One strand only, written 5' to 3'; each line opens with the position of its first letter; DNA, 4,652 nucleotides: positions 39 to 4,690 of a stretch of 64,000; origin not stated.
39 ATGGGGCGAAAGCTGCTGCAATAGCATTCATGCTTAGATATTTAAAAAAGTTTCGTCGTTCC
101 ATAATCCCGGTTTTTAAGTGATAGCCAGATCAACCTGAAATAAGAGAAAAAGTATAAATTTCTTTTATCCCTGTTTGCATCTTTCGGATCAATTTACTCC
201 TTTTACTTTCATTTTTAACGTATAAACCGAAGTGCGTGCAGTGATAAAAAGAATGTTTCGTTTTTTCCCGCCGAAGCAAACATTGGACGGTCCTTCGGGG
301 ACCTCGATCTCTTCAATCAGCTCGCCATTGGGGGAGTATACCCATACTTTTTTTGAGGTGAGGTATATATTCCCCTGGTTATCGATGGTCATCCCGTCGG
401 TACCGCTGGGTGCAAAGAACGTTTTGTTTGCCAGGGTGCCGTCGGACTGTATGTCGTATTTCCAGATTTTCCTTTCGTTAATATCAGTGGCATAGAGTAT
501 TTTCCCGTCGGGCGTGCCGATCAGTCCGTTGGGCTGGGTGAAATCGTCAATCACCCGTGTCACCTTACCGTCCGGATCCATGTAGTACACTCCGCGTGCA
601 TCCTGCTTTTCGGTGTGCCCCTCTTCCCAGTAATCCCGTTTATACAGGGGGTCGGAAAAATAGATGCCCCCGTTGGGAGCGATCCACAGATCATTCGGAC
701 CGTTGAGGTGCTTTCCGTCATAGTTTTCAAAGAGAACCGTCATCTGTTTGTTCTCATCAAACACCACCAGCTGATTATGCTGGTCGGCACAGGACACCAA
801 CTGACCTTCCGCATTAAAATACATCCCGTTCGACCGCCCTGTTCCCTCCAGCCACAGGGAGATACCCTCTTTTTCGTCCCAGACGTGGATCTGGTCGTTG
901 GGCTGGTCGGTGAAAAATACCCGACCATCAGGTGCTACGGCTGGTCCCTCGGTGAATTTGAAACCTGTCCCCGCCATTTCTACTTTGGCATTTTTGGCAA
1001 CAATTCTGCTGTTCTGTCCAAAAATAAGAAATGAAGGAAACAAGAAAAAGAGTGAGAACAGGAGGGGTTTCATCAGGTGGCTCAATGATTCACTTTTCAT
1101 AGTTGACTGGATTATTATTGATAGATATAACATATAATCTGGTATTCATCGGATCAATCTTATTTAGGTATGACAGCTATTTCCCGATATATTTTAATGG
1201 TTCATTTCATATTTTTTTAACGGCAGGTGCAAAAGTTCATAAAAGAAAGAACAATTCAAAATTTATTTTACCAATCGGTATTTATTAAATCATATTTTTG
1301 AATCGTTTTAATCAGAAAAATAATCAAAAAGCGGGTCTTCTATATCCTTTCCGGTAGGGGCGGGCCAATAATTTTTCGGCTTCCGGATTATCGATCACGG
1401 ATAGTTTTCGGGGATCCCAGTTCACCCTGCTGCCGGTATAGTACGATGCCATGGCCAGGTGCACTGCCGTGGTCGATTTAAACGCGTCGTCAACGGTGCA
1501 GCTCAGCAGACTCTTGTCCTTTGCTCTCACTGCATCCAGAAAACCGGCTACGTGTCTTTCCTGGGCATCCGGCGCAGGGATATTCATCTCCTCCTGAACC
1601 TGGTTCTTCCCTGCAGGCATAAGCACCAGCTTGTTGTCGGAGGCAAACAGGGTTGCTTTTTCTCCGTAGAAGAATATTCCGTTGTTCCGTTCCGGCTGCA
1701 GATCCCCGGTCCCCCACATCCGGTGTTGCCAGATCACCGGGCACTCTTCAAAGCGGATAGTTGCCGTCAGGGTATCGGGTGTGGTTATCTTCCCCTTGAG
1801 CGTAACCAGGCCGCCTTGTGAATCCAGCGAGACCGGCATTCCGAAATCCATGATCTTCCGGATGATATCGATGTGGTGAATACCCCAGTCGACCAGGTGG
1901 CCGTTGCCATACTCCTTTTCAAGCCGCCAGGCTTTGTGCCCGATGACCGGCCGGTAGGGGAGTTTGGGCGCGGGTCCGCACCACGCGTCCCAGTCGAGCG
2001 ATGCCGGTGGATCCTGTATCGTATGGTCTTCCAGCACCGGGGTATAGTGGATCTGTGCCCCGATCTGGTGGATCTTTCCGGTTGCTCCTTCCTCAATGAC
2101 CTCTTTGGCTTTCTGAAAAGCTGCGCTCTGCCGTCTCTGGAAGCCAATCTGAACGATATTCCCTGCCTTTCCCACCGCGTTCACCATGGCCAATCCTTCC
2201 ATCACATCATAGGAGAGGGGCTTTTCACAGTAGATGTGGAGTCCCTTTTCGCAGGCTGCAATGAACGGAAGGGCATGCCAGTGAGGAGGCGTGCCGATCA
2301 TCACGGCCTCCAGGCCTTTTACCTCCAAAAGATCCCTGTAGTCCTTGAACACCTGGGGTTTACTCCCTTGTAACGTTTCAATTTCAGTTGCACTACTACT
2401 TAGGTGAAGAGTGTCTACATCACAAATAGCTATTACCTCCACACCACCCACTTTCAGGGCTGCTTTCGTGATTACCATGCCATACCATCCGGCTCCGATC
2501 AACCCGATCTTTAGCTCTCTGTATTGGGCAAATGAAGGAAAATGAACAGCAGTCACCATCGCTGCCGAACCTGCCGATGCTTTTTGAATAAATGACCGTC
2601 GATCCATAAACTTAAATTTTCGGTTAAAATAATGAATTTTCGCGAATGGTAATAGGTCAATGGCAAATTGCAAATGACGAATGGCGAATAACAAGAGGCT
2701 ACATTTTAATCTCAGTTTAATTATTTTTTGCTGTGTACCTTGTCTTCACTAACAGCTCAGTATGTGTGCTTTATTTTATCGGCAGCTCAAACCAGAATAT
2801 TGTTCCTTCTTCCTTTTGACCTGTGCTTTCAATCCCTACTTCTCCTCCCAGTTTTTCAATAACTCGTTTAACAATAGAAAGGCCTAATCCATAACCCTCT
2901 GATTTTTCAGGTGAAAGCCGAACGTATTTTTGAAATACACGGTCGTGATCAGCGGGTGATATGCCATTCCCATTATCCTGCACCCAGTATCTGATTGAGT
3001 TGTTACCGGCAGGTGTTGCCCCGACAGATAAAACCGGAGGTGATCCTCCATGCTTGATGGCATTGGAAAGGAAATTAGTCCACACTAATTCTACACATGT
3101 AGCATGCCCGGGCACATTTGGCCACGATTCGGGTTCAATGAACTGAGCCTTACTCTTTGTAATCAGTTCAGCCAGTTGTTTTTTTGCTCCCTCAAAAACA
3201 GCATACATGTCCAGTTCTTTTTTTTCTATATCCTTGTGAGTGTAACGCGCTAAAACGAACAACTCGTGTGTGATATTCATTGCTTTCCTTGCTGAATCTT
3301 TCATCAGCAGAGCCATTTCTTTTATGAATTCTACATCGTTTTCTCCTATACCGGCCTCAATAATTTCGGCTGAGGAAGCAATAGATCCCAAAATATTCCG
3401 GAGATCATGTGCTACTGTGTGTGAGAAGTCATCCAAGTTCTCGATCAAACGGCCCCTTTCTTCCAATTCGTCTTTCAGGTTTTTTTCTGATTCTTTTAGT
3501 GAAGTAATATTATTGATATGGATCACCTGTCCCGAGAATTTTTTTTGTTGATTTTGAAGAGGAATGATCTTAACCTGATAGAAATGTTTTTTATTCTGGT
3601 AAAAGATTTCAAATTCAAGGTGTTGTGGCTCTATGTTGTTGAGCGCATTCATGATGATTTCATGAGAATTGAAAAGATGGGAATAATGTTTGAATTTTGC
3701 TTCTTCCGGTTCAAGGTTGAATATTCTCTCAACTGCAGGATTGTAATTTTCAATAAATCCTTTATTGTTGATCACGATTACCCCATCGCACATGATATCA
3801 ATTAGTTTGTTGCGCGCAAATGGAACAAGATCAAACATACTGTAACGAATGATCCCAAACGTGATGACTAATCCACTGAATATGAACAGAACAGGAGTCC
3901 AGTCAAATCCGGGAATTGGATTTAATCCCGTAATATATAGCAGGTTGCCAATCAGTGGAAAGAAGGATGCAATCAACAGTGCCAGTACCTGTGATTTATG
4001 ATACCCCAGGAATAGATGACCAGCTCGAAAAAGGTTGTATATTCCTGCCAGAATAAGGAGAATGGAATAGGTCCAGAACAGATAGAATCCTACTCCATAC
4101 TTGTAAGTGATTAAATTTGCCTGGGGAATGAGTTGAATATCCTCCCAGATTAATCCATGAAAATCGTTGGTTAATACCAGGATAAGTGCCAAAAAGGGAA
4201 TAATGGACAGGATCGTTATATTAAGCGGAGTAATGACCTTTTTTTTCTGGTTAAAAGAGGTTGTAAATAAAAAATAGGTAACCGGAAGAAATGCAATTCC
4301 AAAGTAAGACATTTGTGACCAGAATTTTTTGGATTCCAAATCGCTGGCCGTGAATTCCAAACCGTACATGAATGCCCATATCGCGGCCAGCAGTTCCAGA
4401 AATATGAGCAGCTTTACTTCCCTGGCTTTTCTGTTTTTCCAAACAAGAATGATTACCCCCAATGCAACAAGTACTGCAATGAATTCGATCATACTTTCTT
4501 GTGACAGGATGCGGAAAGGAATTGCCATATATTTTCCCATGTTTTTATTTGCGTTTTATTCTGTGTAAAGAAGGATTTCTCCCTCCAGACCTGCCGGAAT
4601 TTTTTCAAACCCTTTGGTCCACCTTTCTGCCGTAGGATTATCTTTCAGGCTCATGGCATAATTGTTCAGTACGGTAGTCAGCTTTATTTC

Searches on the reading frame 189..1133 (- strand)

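Call 70: search_protein_families(library=pfam, proteins=[window:189-1133:-], max_evalue=0.00001)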
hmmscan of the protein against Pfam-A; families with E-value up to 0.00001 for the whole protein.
window:189-1133:- (314 aa): 2 families
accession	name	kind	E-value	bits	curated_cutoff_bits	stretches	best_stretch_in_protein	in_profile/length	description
PF08450.18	SGL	-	1.8e-46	159.2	26.3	1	60-299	1-244/246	SMP-30/Gluconolactonase/LRE-like region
PF01731.26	Arylesterase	-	1.6e-07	31.9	21.3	0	181-230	37-85/86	Arylesterase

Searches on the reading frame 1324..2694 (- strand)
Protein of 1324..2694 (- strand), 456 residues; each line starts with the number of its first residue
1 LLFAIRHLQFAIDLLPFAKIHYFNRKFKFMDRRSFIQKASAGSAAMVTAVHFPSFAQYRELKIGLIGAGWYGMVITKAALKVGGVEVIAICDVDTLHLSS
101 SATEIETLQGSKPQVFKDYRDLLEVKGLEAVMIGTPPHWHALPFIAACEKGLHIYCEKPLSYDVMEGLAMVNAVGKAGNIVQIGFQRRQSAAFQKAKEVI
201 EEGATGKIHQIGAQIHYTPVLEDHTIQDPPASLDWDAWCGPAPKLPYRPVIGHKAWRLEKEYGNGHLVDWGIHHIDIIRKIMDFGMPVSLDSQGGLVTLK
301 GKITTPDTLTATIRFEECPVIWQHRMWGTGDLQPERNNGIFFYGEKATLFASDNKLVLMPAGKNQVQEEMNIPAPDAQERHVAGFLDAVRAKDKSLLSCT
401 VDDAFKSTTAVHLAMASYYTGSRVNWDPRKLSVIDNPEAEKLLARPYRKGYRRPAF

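Call 70: search_protein_families(library=pfam, proteins=[window:1324-2694:-], max_evalue=0.00001)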
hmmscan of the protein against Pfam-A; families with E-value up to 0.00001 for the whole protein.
window:1324-2694:- (456 aa): 4 families
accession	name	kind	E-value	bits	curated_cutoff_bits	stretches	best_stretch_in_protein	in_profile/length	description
PF19051.5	GFO_IDH_MocA_C2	-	3.4e-18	66.5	23.3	1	225-451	44-252/254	Oxidoreductase family, C-terminal alpha/beta domain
PF01408.29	GFO_IDH_MocA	-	1.7e-15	58.2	24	1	61-185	1-120/120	Oxidoreductase family, NAD-binding Rossmann fold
PF22725.1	GFO_IDH_MocA_C3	-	6.6e-13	49.2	27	1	193-348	1-122/124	GFO/IDH/MocA C-terminal domain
PF02894.22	GFO_IDH_MocA_C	-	4.2e-08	33.7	22.9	1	245-422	30-214/218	Oxidoreductase family, C-terminal alpha/beta domain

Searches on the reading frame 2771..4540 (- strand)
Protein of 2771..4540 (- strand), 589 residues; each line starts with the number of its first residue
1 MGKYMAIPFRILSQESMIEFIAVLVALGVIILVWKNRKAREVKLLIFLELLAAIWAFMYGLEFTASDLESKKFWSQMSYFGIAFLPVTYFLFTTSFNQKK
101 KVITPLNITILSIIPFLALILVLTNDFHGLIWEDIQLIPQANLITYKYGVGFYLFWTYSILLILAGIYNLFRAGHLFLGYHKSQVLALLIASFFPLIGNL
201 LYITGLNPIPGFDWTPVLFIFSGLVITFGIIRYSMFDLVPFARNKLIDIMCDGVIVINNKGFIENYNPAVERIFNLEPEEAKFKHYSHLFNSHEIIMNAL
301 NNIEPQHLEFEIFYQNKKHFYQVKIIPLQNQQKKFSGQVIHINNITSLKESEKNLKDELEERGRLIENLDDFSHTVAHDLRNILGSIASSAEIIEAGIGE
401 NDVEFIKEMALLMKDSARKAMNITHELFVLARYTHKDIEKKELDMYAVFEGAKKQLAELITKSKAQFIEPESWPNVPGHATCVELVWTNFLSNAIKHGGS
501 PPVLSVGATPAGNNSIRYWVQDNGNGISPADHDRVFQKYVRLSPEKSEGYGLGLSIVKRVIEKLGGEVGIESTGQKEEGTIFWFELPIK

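Call 70: search_protein_families(library=pfam, proteins=[window:2771-4540:-], max_evalue=0.00001)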
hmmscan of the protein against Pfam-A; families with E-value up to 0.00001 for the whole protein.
window:2771-4540:- (589 aa): 3 families
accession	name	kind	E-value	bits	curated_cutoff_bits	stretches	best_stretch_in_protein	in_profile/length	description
PF16927.11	HisKA_7TM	-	1.3e-54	185.9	28.6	1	20-240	3-224/224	N-terminal 7TM region of histidine kinase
PF02518.31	HATPase_c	-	2.2e-20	73.6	26.4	1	483-588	6-109/111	Histidine kinase-, DNA gyrase B-, and HSP90-like ATPase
PF13426.13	PAS_9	-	2.1e-07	31.6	27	1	252-346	2-102/103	PAS domain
